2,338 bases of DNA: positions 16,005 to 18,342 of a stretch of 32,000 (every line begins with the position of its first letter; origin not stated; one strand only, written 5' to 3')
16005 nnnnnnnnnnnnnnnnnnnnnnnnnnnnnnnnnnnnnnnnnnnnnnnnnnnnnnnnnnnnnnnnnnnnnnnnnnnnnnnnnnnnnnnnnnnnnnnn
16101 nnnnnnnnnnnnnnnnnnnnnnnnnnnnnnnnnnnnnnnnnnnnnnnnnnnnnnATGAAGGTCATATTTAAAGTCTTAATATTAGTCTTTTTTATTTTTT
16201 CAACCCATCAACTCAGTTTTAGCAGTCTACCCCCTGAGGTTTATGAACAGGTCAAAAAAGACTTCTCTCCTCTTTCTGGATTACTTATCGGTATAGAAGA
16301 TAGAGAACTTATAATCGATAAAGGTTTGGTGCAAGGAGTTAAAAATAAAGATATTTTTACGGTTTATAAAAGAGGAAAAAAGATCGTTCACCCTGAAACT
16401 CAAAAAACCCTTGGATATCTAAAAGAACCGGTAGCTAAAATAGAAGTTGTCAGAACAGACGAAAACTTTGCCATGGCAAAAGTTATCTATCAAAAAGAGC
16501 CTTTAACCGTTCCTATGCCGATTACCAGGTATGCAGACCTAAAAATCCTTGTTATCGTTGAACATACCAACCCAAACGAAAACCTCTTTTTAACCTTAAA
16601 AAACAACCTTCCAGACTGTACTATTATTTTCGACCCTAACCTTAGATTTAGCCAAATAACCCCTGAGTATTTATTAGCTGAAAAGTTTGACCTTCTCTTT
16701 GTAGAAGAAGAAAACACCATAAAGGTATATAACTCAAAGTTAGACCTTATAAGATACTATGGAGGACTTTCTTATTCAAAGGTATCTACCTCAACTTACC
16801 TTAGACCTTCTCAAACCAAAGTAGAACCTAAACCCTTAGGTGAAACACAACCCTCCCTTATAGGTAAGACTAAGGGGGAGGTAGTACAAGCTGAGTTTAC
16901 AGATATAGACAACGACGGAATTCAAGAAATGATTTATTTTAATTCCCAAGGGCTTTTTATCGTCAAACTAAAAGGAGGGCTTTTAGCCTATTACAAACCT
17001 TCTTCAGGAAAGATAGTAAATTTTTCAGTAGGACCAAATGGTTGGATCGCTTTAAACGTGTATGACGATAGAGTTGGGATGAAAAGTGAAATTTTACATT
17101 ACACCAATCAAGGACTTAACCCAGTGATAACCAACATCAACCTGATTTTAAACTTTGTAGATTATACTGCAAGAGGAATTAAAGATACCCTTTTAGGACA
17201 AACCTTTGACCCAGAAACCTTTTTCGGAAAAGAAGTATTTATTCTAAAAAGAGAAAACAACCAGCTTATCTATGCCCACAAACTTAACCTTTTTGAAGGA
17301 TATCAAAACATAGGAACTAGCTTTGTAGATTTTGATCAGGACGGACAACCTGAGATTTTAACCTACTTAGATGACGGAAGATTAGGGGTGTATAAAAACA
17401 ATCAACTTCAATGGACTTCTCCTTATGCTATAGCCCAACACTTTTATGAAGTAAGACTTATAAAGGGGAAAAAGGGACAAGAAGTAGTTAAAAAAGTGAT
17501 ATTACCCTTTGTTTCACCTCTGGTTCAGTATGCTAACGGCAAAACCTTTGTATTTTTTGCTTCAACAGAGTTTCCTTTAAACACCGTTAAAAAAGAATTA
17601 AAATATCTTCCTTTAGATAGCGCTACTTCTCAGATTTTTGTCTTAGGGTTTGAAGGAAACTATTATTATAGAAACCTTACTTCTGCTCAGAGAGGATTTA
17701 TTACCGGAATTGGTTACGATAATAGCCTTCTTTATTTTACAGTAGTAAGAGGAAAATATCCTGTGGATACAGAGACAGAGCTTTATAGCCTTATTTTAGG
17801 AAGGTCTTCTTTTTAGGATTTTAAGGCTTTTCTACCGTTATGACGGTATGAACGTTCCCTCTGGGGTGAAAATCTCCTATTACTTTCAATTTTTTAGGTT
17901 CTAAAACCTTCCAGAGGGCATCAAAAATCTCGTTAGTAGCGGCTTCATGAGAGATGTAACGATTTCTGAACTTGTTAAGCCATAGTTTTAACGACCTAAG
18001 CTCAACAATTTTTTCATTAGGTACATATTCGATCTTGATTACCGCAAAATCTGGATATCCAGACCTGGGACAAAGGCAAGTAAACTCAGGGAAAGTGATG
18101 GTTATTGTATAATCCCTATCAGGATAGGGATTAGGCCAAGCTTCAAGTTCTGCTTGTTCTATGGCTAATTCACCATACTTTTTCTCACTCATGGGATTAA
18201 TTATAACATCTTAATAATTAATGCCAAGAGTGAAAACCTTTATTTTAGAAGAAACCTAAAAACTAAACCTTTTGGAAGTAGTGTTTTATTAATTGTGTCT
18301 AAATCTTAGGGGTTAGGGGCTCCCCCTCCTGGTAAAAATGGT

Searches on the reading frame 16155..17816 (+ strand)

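Call 46: search_protein_families(library=pfam, proteins=[window:16155-17816:+], max_evalue=0.0001)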
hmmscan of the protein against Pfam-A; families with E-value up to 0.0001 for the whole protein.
window:16155-17816:+ (553 aa): 1 family
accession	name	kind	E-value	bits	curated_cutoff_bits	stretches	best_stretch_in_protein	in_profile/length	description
PF13517.12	FG-GAP_3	-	4.3e-05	24.5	26.9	0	392-416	1-24/61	FG-GAP-like repeat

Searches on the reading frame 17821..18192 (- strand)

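Call 46: search_protein_families(library=pfam, proteins=[window:17821-18192:-], max_evalue=0.0001)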
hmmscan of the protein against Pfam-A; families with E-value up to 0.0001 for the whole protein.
window:17821-18192:- (123 aa): 2 families
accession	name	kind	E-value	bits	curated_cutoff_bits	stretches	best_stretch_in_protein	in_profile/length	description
PF14489.11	QueF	-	1e-31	109.4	27.3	1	47-122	1-76/81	QueF-like protein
PF01227.27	GTP_cyclohydroI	-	9.6e-06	25.6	27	1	31-105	61-135/179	GTP cyclohydrolase I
